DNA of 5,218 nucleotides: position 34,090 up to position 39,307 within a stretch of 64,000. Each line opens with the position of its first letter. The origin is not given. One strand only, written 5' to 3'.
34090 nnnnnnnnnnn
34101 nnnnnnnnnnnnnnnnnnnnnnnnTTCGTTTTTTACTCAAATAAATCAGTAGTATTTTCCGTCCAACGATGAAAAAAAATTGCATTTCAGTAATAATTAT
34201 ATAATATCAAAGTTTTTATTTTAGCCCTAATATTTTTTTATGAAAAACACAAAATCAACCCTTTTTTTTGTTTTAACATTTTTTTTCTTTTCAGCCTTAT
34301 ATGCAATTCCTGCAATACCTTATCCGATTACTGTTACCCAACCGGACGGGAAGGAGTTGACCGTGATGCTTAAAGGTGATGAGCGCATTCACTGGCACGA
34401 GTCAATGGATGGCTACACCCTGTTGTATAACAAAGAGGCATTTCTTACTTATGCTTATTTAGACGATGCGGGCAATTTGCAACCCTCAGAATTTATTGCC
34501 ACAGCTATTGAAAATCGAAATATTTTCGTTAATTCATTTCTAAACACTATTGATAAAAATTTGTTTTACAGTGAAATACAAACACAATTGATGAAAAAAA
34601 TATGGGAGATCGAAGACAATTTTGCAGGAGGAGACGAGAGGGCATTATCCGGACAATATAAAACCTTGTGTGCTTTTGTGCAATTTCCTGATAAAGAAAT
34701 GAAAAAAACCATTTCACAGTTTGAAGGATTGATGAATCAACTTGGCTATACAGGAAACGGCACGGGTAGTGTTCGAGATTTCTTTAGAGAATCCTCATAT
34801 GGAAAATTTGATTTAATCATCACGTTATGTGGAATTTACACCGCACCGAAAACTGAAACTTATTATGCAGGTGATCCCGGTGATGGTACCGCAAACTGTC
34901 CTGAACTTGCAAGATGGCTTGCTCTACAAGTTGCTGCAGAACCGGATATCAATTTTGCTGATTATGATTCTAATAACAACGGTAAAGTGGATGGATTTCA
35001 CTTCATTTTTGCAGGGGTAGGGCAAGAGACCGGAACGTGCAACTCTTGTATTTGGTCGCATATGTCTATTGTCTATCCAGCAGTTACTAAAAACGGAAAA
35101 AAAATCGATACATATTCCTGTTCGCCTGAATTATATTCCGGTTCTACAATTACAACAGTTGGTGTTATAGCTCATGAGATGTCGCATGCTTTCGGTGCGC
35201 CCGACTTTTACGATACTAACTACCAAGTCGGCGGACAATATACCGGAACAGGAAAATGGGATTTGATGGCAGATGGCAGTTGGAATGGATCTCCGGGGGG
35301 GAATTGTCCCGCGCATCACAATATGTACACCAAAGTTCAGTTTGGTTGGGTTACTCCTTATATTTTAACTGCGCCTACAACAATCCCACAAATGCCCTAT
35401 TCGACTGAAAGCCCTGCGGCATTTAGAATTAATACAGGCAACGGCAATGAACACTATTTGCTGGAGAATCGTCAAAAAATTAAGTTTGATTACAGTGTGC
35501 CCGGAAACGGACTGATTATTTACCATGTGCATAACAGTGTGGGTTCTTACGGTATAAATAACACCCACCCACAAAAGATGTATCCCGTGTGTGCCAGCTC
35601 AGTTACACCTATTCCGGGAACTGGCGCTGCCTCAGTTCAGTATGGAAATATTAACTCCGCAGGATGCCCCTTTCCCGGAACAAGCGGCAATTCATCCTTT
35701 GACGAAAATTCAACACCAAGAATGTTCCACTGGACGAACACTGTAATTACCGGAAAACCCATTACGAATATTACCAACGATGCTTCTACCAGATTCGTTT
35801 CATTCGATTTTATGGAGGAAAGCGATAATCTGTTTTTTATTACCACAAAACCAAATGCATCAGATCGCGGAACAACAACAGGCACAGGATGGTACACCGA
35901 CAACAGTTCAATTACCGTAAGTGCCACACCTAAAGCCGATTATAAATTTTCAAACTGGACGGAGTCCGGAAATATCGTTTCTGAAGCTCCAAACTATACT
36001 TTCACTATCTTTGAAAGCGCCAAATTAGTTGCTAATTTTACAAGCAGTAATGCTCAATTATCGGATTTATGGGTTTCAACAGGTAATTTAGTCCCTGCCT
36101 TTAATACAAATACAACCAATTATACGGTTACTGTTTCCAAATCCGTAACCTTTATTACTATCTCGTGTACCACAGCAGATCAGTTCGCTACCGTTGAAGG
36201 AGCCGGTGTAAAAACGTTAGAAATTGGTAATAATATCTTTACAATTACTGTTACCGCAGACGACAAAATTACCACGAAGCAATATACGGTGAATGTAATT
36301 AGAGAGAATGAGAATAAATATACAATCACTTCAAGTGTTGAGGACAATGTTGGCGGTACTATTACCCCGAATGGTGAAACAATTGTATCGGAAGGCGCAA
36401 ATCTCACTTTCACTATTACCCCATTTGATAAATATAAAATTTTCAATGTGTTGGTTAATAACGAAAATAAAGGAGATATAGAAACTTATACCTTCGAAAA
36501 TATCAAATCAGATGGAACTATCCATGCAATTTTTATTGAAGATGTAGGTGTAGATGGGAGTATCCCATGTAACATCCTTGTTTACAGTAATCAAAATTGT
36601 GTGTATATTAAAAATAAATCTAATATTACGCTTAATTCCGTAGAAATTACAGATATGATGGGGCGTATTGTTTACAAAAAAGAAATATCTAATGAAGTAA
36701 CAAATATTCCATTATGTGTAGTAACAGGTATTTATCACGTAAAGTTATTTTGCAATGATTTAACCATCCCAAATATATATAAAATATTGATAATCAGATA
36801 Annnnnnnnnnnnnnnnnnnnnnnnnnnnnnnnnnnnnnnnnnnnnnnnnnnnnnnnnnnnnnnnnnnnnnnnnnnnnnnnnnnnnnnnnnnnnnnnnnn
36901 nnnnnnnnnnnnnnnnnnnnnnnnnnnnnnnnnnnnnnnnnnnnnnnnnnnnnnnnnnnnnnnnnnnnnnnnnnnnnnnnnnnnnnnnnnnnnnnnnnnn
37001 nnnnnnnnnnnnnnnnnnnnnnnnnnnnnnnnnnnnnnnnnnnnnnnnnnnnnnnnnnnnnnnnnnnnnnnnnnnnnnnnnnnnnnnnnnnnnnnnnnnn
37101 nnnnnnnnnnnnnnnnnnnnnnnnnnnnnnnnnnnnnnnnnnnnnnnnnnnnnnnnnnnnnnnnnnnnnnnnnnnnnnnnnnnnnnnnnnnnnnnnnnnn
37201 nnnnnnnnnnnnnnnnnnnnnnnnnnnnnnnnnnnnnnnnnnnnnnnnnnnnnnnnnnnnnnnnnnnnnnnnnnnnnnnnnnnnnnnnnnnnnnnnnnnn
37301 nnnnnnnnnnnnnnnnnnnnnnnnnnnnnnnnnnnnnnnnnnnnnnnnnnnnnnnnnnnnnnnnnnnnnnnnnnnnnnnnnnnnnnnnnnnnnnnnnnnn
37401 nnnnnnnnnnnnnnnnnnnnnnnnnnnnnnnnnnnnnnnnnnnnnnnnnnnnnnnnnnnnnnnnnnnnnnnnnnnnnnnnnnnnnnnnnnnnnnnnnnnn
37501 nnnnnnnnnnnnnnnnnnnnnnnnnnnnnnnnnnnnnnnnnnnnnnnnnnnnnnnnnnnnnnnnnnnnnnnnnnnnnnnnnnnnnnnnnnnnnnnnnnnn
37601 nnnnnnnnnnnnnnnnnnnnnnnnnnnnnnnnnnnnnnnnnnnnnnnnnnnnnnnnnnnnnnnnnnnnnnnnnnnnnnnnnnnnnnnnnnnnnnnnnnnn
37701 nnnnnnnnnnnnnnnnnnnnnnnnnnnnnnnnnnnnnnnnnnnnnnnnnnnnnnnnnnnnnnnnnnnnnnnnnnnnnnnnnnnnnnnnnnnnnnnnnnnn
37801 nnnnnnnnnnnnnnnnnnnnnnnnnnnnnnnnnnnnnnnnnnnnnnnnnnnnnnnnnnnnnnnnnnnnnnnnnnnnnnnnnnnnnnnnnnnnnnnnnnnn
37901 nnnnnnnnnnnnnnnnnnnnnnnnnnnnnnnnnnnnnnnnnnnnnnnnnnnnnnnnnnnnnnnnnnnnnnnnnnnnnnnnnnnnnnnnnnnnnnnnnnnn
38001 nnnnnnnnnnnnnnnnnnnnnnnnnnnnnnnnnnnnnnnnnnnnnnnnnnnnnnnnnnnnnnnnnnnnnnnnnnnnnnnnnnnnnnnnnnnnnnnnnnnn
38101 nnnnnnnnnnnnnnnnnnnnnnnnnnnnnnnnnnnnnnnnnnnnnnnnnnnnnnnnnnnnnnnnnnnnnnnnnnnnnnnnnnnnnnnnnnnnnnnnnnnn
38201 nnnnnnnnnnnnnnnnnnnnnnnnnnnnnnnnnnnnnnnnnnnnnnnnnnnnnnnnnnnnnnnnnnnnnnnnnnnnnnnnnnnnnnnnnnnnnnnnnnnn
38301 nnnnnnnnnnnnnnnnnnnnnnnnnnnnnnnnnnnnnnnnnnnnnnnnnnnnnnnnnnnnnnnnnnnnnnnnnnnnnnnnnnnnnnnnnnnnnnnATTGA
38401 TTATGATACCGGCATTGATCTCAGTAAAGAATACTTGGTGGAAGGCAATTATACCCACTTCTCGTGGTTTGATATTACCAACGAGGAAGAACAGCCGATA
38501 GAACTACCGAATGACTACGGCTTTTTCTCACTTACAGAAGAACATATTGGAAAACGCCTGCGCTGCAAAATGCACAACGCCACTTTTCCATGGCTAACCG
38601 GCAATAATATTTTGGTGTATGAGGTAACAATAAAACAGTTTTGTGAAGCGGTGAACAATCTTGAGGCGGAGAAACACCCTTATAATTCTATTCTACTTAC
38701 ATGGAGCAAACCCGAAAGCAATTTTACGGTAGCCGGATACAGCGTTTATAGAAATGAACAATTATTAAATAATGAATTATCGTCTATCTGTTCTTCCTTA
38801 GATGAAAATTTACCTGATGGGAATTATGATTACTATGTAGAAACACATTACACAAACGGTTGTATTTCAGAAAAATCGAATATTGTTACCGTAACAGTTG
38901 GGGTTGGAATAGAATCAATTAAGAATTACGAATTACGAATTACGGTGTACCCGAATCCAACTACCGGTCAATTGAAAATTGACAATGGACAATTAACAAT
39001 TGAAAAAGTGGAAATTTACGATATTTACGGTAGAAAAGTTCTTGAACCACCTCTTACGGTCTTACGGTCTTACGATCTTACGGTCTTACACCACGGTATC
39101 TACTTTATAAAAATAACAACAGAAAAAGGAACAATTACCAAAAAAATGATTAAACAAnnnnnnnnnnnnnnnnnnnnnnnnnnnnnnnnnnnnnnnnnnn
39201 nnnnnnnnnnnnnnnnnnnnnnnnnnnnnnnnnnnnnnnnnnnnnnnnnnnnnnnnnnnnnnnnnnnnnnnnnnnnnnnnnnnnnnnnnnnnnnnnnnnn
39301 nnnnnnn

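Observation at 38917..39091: Two short tandem repeat arrays at and inside the T9SS C-terminal domain of the LRR protein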

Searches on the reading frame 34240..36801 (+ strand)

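Call 6: search_protein_families(library=ncbifam, proteins=[window:34240-36801:+], max_evalue=0.01)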
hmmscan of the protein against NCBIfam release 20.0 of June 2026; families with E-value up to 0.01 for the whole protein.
window:34240-36801:+ (853 aa): 2 families
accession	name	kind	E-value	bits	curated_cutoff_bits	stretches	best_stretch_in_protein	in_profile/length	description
TIGR03296.1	M6dom_TIGR03296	domain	2.8e-57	194.8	110.8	1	146-429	3-286/286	M6 family metalloprotease domain-containing protein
TIGR04183.1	Por_Secre_tail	domain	0.0002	21.2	23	1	781-840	1-62/72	T9SS type A sorting domain-containing protein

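Call 7: search_protein_families(library=pfam, proteins=[window:34240-36801:+], max_evalue=0.01)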
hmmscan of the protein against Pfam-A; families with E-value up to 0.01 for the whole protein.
window:34240-36801:+ (853 aa): 4 families
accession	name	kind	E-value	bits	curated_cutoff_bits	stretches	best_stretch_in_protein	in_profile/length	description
PF05547.17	Peptidase_M6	-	1.8e-20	73.8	22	1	169-366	61-287/294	Immune inhibitor A peptidase M6, catalytic domain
PF12733.13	Cadherin-like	-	1e-09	39.1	24.2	1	609-689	3-89/89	Cadherin-like beta sandwich domain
PF18998.6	Flg_new_2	-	3.4e-08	33.8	23.6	1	535-602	2-71/73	Divergent InlB B-repeat domain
PF11589.14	DUF3244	-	0.002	18.5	25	1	774-822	16-65/96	Domain of unknown function (DUF3244)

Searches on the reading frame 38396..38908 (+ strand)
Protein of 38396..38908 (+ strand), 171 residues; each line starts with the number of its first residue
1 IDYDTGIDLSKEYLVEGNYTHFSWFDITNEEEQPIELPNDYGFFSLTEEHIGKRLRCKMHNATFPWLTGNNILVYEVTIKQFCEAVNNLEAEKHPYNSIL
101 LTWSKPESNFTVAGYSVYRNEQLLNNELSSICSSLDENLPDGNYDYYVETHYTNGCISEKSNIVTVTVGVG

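Call 37: find_related_loci(query=A1, collection=metagenome_contigs, flank=4000)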
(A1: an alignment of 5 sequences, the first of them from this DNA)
Query A1 (171 aa) in metagenome_contigs; peptide patterns used: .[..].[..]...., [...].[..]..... (x = any residue, [..] = any of these).
134 stretches matched a pattern; 15 encode a relative of the query (tblastn E <= 1e-3); 15 distinct loci.
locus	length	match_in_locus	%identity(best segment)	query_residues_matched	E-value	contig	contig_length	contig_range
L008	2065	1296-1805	56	1-171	8e-60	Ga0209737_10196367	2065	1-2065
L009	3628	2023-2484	57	1-155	6e-52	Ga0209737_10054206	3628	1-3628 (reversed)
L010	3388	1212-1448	82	1-79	1e-39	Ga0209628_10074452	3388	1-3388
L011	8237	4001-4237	82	1-79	1e-39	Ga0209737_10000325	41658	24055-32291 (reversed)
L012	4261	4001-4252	64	1-85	7e-31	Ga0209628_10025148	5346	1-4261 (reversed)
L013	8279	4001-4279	56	1-99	1e-29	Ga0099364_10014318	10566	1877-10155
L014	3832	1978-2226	57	2-84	4e-29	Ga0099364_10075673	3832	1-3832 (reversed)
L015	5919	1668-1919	61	1-85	1e-28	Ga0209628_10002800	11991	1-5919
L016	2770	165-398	49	1-79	1e-20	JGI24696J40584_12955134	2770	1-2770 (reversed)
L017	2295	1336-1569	51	1-80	8e-20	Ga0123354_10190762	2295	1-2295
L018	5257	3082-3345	52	1-82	9e-20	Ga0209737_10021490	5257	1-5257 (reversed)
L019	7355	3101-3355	49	2-93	5e-19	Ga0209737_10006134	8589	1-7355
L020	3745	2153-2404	46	1-79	3e-17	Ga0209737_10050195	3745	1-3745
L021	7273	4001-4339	36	3-117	2e-15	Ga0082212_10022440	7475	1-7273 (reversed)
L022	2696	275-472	49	12-80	7e-13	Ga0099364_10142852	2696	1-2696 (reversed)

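Call 62: find_homologous_proteins(query=A1, max_evalue=0.00001)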
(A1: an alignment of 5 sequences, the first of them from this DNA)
Query A1 (5 sequences) (171 aa, profile of the alignment): 27 proteins with E <= 0.00001 among 2035 candidates.
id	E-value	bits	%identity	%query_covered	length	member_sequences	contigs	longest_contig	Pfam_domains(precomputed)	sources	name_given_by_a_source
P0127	1.6e-69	251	61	100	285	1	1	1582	PF18962.8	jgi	jgi:hypothetical protein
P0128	3.0e-53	198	55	50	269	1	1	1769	PF18962.8,PF18370.8,PF00041.28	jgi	jgi:hypothetical protein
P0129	2.2e-48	182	54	54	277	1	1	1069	PF18962.8,PF00041.28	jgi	jgi:hypothetical protein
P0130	1.4e-46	176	49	56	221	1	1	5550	PF18962.8,PF19081.7,PF00041.28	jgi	jgi:hypothetical protein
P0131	2.4e-36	143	46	94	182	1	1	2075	PF18962.8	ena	-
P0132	1.1e-34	138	53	57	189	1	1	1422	PF18962.8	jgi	-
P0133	3.7e-31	126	55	52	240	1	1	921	PF18962.8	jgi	-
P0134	3.9e-31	126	59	47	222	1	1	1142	PF18962.8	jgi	jgi:hypothetical protein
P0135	7.1e-31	125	62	46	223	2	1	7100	PF18962.8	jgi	jgi:hypothetical protein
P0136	6.1e-29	119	53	52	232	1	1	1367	PF18962.8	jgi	jgi:hypothetical protein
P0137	6.1e-28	116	53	52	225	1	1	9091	PF18962.8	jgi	-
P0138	7.2e-26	109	49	52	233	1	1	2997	PF18962.8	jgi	jgi:hypothetical protein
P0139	2.0e-24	104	46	52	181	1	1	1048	PF18962.8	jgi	-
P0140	4.0e-23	100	50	47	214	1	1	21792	PF18962.8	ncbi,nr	ncbi:MAG: T9SS type A sorting domain-containing protein, partial [Bacteroidetes bacterium]|nr:T9SS t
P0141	8.3e-22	96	57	46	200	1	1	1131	PF18962.8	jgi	-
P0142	1.6e-21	95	43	52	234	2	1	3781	PF25832.1,PF18962.8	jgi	-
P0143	5.6e-21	93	57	46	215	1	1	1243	PF18962.8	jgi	jgi:hypothetical protein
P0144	1.3e-20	92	44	53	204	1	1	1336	PF18962.8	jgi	jgi:hypothetical protein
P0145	8.4e-20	89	42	53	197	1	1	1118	PF18962.8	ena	-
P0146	3.4e-19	87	45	52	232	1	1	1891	-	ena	-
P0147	4.6e-19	87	55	43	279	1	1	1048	PF18962.8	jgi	-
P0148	2.4e-14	71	44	37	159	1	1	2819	PF18962.8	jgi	jgi:hypothetical protein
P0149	3.7e-11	61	56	23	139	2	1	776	-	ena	-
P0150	1.1e-10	60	57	22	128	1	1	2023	PF18962.8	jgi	jgi:hypothetical protein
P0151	1.8e-9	56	54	22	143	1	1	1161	PF18962.8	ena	-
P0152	3.6e-9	55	57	22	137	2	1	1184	PF18962.8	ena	-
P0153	4.6e-9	54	57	22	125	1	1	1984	PF18962.8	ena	-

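Call 64: find_encoding_contigs(protein=P0146, flank=3000, max_places=6)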
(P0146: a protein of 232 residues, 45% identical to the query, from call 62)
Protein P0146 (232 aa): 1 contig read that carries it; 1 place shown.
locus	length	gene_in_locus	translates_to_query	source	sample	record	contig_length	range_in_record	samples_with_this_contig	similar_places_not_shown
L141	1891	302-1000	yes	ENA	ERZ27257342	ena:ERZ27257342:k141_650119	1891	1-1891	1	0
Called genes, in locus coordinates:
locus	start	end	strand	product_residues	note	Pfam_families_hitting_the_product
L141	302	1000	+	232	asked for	-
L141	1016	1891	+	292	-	?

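Call 65: find_encoding_contigs(protein=P0149, flank=3000, max_places=6)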
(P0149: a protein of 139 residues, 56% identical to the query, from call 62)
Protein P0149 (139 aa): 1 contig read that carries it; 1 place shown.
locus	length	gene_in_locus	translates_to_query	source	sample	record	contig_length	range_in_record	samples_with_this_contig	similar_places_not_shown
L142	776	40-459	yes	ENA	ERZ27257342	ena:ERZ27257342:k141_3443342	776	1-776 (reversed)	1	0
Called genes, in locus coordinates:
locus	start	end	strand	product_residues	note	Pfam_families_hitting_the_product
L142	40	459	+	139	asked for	-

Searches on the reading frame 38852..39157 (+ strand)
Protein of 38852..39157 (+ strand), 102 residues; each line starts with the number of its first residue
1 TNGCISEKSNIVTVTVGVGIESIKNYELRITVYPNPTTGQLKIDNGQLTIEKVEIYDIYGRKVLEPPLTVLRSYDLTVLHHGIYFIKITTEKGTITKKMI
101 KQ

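Call 42: find_homologous_proteins(query=window:38852-39157:+, max_evalue=0.001)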
Query seq(102 aa) (102 aa): 6 proteins with E <= 0.001 among 6 candidates.
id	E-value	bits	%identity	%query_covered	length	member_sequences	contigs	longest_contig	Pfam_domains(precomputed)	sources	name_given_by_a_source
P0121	1.0e-34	136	67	87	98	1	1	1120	PF18962.8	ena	-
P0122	1.6e-29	120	69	78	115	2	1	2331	PF18962.8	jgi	-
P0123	2.2e-29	119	69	82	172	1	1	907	PF18962.8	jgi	-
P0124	4.4e-22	96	56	86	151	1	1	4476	PF18962.8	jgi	-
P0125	9.6e-18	82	55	83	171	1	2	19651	PF18962.8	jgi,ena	-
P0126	1.2e-14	72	53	71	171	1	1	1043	PF18962.8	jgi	-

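Call 59: predict_structure(alignment_id=A2)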
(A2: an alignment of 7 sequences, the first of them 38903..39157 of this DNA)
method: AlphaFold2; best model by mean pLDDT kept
length: 85 residues; sequences in the alignment: 7
mean_pLDDT: 72.3   pTM: 0.62
mean pLDDT of the five models: 72.3, 69.3, 66.3, 62.0, 61.5
residues with pLDDT >= 90: 0; 70-90: 58; 50-70: 18; < 50: 9
segments of 3 or more residues with pLDDT < 50: 1-9
pLDDT, mean of each block of 10 residues (from residue 1): 36 66 70 83 85 67 85 83 79
secondary structure, 60 per line:
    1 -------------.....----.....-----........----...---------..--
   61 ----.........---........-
elements in order: E14-18 E23-27 E33-40 E45-47 E65-73 E77-84

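Call 90: find_encoding_contigs(protein=P0125, flank=10000, max_places=3)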
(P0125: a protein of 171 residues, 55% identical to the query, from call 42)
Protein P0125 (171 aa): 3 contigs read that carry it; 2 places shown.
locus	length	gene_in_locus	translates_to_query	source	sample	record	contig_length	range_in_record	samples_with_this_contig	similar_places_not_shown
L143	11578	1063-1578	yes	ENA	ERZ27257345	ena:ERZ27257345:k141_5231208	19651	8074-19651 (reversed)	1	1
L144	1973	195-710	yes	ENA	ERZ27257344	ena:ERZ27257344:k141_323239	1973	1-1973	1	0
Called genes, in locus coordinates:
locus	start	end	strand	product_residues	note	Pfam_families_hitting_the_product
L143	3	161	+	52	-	?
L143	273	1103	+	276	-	-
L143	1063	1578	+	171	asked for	PF18962:Por_Secre_tail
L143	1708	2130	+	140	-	PF00237:Ribosomal_L22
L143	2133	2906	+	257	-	PF07650:KH_2, PF05316:VAR1 (faint), PF00189:Ribosomal_S3_C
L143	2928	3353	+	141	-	PF00252:Ribosomal_L16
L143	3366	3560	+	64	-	PF00831:Ribosomal_L29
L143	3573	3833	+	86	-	PF00366:Ribosomal_S17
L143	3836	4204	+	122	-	PF00238:Ribosomal_L14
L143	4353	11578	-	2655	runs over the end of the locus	PF26918:Ig_Eae (faint), PF19081:Ig_7, PF09603:Fib_succ_major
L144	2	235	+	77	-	?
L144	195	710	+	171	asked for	PF18962:Por_Secre_tail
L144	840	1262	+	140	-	PF00237:Ribosomal_L22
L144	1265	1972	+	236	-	?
